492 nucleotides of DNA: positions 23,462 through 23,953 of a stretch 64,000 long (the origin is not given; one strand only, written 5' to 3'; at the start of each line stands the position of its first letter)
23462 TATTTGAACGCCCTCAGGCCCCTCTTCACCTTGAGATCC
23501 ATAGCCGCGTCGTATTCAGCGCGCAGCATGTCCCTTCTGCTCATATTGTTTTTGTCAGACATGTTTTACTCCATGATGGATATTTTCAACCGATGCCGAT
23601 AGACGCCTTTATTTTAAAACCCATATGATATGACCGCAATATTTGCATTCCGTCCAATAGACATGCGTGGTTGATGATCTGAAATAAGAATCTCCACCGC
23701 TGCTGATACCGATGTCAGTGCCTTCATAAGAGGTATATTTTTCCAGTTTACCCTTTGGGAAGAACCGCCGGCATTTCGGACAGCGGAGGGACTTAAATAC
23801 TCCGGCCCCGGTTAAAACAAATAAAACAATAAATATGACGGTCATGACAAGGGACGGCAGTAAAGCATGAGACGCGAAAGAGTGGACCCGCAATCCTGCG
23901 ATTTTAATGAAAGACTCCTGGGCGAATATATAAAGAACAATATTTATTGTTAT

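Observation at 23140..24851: Three tandem paralogs of a membrane protein with a conserved C-terminal CPxC...CxxC zinc ribbon; a fourth copy at 29630 is fused to HEAT repeats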

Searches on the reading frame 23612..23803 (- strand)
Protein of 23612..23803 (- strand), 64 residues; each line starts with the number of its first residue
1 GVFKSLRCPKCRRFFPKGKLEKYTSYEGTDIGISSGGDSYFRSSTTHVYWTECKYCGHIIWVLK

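Call 52: predict_structure(alignment_id=A6)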
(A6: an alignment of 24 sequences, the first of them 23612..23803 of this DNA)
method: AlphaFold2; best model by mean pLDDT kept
length: 64 residues; sequences in the alignment: 24
mean_pLDDT: 82.6   pTM: 0.54
mean pLDDT of the five models: 82.6, 80.4, 78.5, 74.0, 72.4
residues with pLDDT >= 90: 12; 70-90: 48; 50-70: 3; < 50: 1
segments of 3 or more residues with pLDDT < 50: none
pLDDT, mean of each block of 10 residues (from residue 1): 73 83 85 79 84 91 85
secondary structure, 60 per line:
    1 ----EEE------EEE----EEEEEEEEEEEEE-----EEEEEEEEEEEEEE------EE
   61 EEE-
elements in order: E5-7 E14-16 E21-33 E39-52 E59-63

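Call 73: fold_search(model_id=the predicted structure, library=pdb)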
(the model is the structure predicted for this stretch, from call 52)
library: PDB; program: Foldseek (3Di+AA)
matches with E <= 10: 431; with E <= 0.001: 0
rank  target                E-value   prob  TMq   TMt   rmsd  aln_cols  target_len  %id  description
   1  8brr_B                7.1e-01  0.44  0.34  0.06   8.3        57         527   18  Crystal structure of a variant of penicillin G acylase from Bacillaceae i. s. sp. FJAT-27231 with reduced surface entr (released 2023-05-03)
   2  9dxd_A                8.0e-01  0.57  0.31  0.05   7.3        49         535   22  attLmm bound serine integrase and RDF complex in the pre-rotation state (released 2026-01-21)
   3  6nvx_B                8.0e-01  0.44  0.35  0.06   8.4        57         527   18  Crystal structure of penicillin G acylase from Bacillus sp. FJAT-27231 (released 2019-07-03)
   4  9dxf_A                1.1e+00  0.41  0.28  0.05   7.7        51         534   24  attLmm bound serine integrase and RDF complex in the post-rotation state (released 2026-01-21)
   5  1la2_A                1.2e+00  0.57  0.28  0.05   4.0        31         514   22  Structural analysis of Saccharomyces cerevisiae myo-inositol phosphate synthase (released 2002-04-10)
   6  2wyb_B                1.2e+00  0.30  0.35  0.05   9.8        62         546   10  The quorum quenching N-acyl homoserine lactone acylase PvdQ with a covalently bound dodecanoic acid (released 2009-12-29)
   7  1p1k_B                1.3e+00  0.57  0.28  0.05   3.8        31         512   22  Crystal structure of the 1L-myo-inositol 1-phosphate synthase complexed with NADH in the presence of EDTA (released 2003-07-08)
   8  9uew_B                1.3e+00  0.33  0.35  0.05   8.3        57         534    9  Wild-type Bacillus megaterium Penicillin G Acylase with Non-Covalently Bound Phenylacetic Acid (released 2026-02-18)
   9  9y66_A                1.4e+00  0.28  0.28  0.05   8.4        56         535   21  attLsym bound serine integrase complex in the dimeric state (released 2026-02-04)
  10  9gex_A                1.4e+00  0.60  0.42  0.18   9.8        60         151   13  Escherichia coli NrdR with unocuppied outer nucleotide-binding site (released 2026-02-18)
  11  8xs8_A                1.4e+00  0.25  0.33  0.11   3.7        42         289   12  Crystal structure of the DNA-bound AHR-ARNT heterodimer in complex with Benzo[a]pyrene (released 2025-01-15)
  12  5luv_B                1.4e+00  0.20  0.31  0.16  11.9        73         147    4  Short LOV protein W619_1 in apo-state (released 2017-02-22)
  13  1p1h_D                1.5e+00  0.51  0.28  0.05   3.8        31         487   22  Crystal structure of the 1L-myo-inositol/NAD+ complex (released 2003-07-08)
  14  5efc                  1.6e+00  0.21  0.29  0.14   8.6        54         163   13  Structure of Influenza B Lee PB2 cap-binding domain bound to GTP (released 2015-11-18)
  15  9ofu_D                1.7e+00  0.21  0.33  0.12   3.8        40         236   10  Dimer of HIF-1a-ARNT Heterodimers Complexed on 52-bp HRE/HAS (released 2025-06-11)
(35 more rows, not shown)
